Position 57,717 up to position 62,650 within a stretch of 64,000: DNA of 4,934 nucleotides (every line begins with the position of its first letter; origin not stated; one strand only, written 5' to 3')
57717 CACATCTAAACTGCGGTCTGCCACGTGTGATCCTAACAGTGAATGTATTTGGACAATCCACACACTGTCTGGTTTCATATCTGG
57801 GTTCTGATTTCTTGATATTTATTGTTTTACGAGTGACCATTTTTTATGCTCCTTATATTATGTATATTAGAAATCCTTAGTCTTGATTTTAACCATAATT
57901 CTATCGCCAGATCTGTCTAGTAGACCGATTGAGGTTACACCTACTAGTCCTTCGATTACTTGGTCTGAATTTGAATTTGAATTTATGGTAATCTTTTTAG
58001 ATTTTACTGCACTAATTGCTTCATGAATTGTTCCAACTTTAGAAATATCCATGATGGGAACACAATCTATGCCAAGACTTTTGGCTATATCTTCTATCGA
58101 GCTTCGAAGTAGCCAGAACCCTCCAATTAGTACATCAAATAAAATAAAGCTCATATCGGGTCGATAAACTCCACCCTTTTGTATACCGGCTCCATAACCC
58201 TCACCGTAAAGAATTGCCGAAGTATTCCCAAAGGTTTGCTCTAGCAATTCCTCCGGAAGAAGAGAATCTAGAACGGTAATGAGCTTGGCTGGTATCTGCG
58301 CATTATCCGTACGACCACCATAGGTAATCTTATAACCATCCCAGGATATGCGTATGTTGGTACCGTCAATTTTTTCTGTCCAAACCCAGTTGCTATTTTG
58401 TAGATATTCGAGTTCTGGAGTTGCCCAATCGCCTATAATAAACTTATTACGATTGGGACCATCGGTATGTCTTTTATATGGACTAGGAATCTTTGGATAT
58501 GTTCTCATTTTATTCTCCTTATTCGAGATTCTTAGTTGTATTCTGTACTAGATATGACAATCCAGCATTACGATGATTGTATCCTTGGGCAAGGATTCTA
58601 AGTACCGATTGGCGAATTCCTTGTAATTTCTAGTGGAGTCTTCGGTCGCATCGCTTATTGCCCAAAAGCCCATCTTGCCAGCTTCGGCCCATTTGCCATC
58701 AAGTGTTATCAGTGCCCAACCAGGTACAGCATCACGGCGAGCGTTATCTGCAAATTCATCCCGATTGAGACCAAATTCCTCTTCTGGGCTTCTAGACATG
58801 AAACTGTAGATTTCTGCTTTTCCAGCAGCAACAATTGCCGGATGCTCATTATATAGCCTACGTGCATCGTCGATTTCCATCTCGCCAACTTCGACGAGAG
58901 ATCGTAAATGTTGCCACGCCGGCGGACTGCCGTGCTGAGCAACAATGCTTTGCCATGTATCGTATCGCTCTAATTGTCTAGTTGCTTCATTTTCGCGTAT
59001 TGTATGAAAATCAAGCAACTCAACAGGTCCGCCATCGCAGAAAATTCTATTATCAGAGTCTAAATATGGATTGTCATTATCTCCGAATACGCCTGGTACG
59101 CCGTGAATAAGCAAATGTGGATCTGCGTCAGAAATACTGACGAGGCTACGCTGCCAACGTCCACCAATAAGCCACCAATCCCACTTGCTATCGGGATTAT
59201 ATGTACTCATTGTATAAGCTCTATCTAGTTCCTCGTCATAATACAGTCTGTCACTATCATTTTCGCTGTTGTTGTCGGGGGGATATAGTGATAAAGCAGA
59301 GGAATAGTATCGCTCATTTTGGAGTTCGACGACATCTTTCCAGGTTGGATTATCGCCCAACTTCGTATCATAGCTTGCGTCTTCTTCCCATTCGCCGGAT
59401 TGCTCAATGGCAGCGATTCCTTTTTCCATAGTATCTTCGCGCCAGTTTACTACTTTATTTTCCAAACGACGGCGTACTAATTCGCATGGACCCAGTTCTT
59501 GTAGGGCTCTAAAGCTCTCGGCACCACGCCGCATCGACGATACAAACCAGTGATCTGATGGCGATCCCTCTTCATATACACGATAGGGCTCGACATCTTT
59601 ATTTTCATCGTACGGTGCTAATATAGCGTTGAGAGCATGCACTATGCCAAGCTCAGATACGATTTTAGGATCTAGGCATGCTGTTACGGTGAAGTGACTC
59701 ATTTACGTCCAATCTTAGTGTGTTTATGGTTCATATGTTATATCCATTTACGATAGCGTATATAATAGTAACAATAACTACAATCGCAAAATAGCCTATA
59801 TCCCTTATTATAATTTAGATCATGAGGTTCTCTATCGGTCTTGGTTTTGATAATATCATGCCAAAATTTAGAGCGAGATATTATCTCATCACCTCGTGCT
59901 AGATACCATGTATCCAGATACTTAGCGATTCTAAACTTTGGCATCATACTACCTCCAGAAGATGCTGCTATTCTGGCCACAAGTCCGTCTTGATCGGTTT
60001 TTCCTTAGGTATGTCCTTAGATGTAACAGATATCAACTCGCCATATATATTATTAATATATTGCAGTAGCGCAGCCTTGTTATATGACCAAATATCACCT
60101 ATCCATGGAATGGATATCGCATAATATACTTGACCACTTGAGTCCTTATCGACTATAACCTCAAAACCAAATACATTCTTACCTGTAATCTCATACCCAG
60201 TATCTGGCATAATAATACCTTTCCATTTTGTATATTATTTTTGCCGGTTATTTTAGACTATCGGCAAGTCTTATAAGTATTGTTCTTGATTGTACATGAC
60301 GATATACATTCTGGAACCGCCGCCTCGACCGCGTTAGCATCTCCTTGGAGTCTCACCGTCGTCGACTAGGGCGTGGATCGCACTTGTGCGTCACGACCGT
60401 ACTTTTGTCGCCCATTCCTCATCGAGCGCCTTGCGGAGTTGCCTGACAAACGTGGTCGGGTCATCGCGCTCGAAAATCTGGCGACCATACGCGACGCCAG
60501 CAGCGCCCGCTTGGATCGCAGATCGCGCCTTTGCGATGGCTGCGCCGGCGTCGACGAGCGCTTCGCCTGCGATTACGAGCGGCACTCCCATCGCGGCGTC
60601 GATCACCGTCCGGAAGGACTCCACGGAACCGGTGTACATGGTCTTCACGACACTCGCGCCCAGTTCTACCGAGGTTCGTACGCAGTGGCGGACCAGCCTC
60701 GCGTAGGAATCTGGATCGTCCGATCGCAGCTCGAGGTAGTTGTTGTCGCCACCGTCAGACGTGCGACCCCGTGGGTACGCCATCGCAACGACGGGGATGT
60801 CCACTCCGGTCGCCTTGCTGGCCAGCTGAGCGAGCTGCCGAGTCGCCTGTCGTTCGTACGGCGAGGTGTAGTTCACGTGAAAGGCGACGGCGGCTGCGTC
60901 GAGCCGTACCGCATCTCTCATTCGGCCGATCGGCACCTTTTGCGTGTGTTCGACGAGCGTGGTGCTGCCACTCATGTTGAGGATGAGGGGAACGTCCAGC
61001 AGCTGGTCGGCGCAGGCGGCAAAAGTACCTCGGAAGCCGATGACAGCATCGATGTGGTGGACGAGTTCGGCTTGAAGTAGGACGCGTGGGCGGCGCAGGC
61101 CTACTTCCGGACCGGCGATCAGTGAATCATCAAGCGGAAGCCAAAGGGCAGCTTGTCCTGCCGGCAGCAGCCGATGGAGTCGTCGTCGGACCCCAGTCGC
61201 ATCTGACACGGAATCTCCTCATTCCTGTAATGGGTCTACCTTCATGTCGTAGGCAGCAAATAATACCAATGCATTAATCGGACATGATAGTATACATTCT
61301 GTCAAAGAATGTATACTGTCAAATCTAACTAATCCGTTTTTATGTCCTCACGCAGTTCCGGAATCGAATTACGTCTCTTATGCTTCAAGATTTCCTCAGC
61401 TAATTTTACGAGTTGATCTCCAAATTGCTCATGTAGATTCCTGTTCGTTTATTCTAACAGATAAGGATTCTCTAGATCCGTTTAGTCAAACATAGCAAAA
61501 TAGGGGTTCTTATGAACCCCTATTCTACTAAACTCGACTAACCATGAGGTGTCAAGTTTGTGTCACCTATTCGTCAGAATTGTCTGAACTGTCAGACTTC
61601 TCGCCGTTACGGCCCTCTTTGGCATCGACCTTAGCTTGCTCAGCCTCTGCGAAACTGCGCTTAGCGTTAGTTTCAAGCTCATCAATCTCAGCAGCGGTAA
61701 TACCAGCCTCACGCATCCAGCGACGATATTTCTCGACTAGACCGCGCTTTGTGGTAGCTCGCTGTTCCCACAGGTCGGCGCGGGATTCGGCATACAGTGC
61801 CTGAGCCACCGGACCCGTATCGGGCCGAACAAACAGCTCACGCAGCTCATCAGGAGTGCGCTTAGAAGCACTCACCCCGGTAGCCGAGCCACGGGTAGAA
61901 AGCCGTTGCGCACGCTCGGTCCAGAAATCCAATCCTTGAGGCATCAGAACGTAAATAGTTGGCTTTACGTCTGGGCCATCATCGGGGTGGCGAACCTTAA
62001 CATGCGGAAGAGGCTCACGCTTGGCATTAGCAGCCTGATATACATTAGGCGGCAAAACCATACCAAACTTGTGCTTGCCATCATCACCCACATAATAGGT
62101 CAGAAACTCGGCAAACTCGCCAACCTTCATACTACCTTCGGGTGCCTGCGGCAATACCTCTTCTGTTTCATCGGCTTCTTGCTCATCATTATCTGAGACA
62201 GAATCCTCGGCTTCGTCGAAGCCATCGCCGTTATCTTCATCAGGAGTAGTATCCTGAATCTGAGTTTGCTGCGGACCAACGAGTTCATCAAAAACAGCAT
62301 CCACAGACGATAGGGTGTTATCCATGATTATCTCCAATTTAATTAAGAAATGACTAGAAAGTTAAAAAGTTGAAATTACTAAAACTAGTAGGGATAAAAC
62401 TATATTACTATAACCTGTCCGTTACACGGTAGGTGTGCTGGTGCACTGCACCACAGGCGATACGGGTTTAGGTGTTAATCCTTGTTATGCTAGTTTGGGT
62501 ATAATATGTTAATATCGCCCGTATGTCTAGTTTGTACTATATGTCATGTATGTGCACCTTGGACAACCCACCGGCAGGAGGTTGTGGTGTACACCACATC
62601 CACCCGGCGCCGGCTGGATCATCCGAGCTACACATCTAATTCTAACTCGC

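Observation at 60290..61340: About 0.9 kb GC-rich island (~65% GC) carrying a class-I aldolase gene, flanked by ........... direct repeats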

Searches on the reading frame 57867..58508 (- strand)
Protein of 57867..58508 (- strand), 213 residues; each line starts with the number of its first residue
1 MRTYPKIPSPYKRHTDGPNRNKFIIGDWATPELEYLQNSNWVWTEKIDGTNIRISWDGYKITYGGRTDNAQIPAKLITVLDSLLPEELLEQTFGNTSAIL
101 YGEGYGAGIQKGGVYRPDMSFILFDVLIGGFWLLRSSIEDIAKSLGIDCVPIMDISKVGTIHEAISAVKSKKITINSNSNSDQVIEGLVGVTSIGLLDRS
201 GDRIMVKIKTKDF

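Call 4: search_protein_families(library=pfam, proteins=[window:57867-58508:-], max_evalue=0.01)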
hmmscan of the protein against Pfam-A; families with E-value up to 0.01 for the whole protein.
window:57867-58508:- (213 aa): 1 family
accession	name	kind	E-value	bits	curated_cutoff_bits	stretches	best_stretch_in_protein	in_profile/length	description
PF09414.15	RNA_ligase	-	1.3e-13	51.8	27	1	40-189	2-154/171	RNA ligase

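Call 46: search_protein_families(library=phrogs, proteins=[window:57867-58508:-], max_evalue=0.001)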
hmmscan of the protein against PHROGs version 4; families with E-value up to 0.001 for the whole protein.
window:57867-58508:- (213 aa): 2 families
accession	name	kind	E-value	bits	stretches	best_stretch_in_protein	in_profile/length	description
phrog_548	-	DNA, RNA and nucleotide metabolism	6.2e-20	72.6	1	1-213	3-233/341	RNA ligase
phrog_968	-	DNA, RNA and nucleotide metabolism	2.7e-08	34.2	1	38-189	183-369/398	RNA ligase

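Call 81: search_dna_similar(query=window:57867-58508:-, collection=phages, mode=protein, max_rows=12, max_evalue=0.00001)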
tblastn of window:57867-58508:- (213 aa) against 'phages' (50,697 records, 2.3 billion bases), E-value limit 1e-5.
Records with a match: 66; places in all: 66; records where one place covers at least 80% of the query: 65.
Best place of each record, by identity: <60% 66.
By first word of the organism name: Streptomyces 40; Prevotella 15; Caudoviricetes 4; uncultured 3; IAS 2; Bacteriophage 1; Campylobacter 1.
By host as written in the record: Prevotella sp. 15; Streptomyces griseus ATCC 10137 13; - 11; Streptomyces viridochromogenes DSM40736 8; Streptomyces sanglieri UNT16F27A 5; Streptomyces griseofuscus ATCC 23916 4; Streptomyces mirabilis NRRL B-2400 3; Homo sapiens 2; and 3 more.
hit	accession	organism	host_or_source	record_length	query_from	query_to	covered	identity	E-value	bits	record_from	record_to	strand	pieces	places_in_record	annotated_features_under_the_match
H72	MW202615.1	Caudoviricetes sp.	Manatee Spring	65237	1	213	100%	46.0%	2e-47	172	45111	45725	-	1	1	RNA ligase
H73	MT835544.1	Bacteriophage sp.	human fecal samples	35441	1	213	100%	45.0%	7e-49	176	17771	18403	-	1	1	record has no annotation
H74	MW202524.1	Caudoviricetes sp.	Manatee Spring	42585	1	213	100%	39.6%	2e-36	140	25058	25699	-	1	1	RNA ligase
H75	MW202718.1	Caudoviricetes sp.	Manatee Spring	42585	1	213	100%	39.6%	2e-36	140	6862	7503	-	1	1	RNA ligase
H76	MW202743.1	Caudoviricetes sp.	Manatee Spring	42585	1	213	100%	39.6%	2e-36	140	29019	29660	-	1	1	RNA ligase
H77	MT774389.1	uncultured phage cr116_1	human feces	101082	4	213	99%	38.9%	2e-27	114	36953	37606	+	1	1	RNA ligase | hypothetical protein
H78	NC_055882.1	uncultured phage cr116_1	human feces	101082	4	213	99%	38.9%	2e-27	114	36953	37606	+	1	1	RNA ligase | hypothetical protein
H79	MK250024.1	Prevotella phage Lak-B5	Prevotella sp.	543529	3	213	99%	37.3%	2e-30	122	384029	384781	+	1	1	record has no annotation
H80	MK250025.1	Prevotella phage Lak-B6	Prevotella sp.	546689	3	213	99%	37.3%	2e-30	122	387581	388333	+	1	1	record has no annotation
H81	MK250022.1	Prevotella phage Lak-B3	Prevotella sp.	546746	3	213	99%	37.3%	2e-30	122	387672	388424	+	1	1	record has no annotation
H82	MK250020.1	Prevotella phage Lak-B1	Prevotella sp.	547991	3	213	99%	37.3%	2e-30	122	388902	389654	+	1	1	record has no annotation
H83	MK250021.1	Prevotella phage Lak-B2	Prevotella sp.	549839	3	213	99%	37.3%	2e-30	122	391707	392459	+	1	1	record has no annotation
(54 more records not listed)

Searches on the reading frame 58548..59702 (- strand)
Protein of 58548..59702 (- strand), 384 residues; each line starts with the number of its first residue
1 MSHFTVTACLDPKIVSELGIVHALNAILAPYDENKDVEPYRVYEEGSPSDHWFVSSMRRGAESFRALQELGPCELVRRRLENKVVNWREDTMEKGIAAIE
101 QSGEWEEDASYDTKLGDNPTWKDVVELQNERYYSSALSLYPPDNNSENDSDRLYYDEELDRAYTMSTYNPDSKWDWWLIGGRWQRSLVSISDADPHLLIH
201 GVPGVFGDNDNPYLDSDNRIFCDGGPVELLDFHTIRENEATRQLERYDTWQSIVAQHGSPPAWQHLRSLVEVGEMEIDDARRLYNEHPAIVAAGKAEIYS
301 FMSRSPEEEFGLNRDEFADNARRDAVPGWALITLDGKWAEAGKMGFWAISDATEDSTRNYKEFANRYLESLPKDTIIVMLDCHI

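Call 4: search_protein_families(library=pfam, proteins=[window:58548-59702:-], max_evalue=0.01)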
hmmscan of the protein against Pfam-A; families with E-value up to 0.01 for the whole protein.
window:58548-59702:- (384 aa): 0 families

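Call 19: search_protein_families(library=phrogs, proteins=[window:58548-59702:-], max_evalue=0.00001)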
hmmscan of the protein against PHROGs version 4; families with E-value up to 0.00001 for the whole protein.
window:58548-59702:- (384 aa): 1 family
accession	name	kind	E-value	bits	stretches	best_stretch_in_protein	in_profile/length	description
phrog_10079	-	unknown function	1.7e-39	137.2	1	1-384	1-344/344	-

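Call 20: find_related_loci(query=window:58548-59702:-, collection=viral_contigs, flank=6000)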
Query window:58548-59702:- (384 aa) in viral_contigs; peptide patterns used: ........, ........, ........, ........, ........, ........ (x = any residue, [..] = any of these).
19 stretches matched a pattern; 14 encode a relative of the query (tblastn E <= 1e-3); 14 distinct loci.
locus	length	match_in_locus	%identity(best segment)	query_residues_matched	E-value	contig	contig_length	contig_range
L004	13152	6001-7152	40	1-384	3e-82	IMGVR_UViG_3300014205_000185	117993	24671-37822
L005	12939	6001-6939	28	1-384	1e-38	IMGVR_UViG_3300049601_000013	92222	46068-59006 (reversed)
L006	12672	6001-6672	28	153-384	1e-18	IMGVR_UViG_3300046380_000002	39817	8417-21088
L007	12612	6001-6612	34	164-384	6e-17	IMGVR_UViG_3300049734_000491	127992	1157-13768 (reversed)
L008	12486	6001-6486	25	154-384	8e-12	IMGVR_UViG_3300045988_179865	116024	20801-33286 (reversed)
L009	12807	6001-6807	23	1-384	4e-11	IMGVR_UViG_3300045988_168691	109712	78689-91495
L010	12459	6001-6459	27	167-384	2e-12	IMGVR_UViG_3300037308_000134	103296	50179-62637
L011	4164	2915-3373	25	166-384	2e-10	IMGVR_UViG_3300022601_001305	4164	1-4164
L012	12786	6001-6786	26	1-384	4e-10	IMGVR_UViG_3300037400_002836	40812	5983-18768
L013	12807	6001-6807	23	1-384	1e-10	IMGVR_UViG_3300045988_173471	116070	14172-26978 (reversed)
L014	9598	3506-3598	65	154-184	4e-8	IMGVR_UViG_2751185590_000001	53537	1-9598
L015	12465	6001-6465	70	166-384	5e-8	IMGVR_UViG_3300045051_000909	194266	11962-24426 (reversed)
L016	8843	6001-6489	62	165-384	2e-6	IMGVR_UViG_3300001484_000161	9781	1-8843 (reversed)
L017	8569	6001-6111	46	166-202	1e-5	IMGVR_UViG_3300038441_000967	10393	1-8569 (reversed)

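Call 21: search_dna_similar(query=window:58548-59702:-, collection=phages, mode=protein, max_rows=25)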
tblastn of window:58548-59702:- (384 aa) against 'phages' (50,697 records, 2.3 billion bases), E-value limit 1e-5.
Records with a match: 20; places in all: 20; records where one place covers at least 80% of the query: 4.
Best place of each record, by identity: <60% 20.
By first word of the organism name: Pseudomonas 6; Bordetella 4; Burkholderia 4; Caulobacter 2; Vibrio 2; Stenotrophomonas 1; Caudoviricetes 1.
By host as written in the record: Bordetella bronchiseptica ATCC 10580 4; Pseudomonas aeruginosa PAO1 3; Pseudomonas aeruginosa 2; Caulobacter vibrioides CB15 2; Burkholderia cenocepacia 2; Burkholderia gladioli 2; Vibrio lentus 2; Pseudomonas aeruginosa PAO-1 1; and 2 more.
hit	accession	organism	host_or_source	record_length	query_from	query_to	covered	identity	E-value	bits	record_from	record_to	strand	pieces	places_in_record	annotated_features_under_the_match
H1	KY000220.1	Bordetella phage FP1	Bordetella bronchiseptica ATCC 10580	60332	1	384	100%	27.6%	3e-15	83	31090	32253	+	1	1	hypothetical protein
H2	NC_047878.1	Bordetella phage FP1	Bordetella bronchiseptica ATCC 10580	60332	1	384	100%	27.6%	3e-15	83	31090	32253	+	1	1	hypothetical protein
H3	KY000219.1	Bordetella phage CN2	Bordetella bronchiseptica ATCC 10580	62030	1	384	100%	25.7%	2e-14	81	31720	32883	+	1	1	hypothetical protein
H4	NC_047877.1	Bordetella phage CN2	Bordetella bronchiseptica ATCC 10580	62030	1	384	100%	25.7%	2e-14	81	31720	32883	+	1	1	hypothetical protein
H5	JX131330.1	Pseudomonas phage MP1412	Pseudomonas aeruginosa PAO1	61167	102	384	74%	26.1%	5e-14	80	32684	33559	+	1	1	hypothetical protein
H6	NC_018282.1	Pseudomonas phage MP1412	Pseudomonas aeruginosa PAO1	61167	102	384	74%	26.1%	5e-14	80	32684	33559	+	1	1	hypothetical protein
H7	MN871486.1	Pseudomonas phage PaSz-9_45_61k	Pseudomonas aeruginosa PAO1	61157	102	384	74%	26.1%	5e-14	80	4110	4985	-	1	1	record has no annotation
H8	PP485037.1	Pseudomonas phage BILI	Pseudomonas aeruginosa PAO-1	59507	102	384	74%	25.7%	3e-13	77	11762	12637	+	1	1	hypothetical protein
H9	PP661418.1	Pseudomonas phage Jack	Pseudomonas aeruginosa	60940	102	384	74%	25.7%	3e-13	77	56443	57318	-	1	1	hypothetical protein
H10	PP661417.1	Pseudomonas phage Bella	Pseudomonas aeruginosa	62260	102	384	74%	25.7%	3e-13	77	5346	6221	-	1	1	hypothetical protein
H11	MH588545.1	Caulobacter phage CcrPW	Caulobacter vibrioides CB15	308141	122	384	68%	27.6%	3e-9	65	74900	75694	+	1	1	hypothetical protein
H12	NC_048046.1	Caulobacter phage CcrPW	Caulobacter vibrioides CB15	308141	122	384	68%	27.6%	3e-9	65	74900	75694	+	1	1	hypothetical protein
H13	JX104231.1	Burkholderia phage BcepMigl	Burkholderia cenocepacia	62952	142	384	63%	29.0%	7e-17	89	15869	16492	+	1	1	hypothetical protein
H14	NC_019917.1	Burkholderia phage BcepMigl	Burkholderia cenocepacia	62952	142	384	63%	29.0%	7e-17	89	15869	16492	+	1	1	hypothetical protein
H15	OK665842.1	Burkholderia phage BgManors32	Burkholderia gladioli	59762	142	384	63%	28.8%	2e-18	93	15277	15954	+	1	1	hypothetical protein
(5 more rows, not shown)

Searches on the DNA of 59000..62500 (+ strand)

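Call 5: search_dna_similar(query=window:59000-62500:+, collection=phages, mode=near, max_rows=30)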
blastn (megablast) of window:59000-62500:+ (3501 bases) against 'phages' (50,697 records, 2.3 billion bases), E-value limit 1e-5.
No match.
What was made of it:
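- Tried and rejected: Megablast of 59000-62500 against 50,697 phage records gave no hit (call 5).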

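Call 77: search_rna_families(source=window, start=60100, end=61700, threshold=evalue, max_evalue=1)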
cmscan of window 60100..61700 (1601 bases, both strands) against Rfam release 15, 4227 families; matches with E-value up to 1: 1.
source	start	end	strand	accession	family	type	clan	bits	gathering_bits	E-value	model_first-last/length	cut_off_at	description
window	61482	61541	-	RF04195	MIR6217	Gene; miRNA;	-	19.8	110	0.13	1-228/228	no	MIR6217 microRNA precursor family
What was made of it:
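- Tried and rejected: A known RNA family in the leader: none found (call 77).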

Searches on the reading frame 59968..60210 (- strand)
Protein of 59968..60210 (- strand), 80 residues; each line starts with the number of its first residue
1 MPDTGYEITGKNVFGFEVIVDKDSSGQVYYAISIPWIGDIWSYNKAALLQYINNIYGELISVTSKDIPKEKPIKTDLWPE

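Call 4: search_protein_families(library=pfam, proteins=[window:59968-60210:-], max_evalue=0.01)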
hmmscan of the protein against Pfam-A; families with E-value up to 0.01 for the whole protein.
window:59968-60210:- (80 aa): 0 families

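Call 46: search_protein_families(library=phrogs, proteins=[window:59968-60210:-], max_evalue=0.001)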
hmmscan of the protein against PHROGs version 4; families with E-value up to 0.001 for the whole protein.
window:59968-60210:- (80 aa): 0 families

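Call 58: find_homologous_proteins(query=window:59968-60210:-)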
Query window:59968-60210:- (80 aa): 1 proteins with E <= 0.001 among 1 candidates.
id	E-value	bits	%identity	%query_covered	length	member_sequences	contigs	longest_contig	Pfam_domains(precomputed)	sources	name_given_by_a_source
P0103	2.0e-47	176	100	100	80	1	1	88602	-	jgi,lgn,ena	-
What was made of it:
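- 59968..60210 (-): p80a, an 80-aa phage ORF immediately downstream. Its leader (60211-60313) is the source of the duplication. It has no homologue other than itself in 5.8 billion proteins (call 58).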
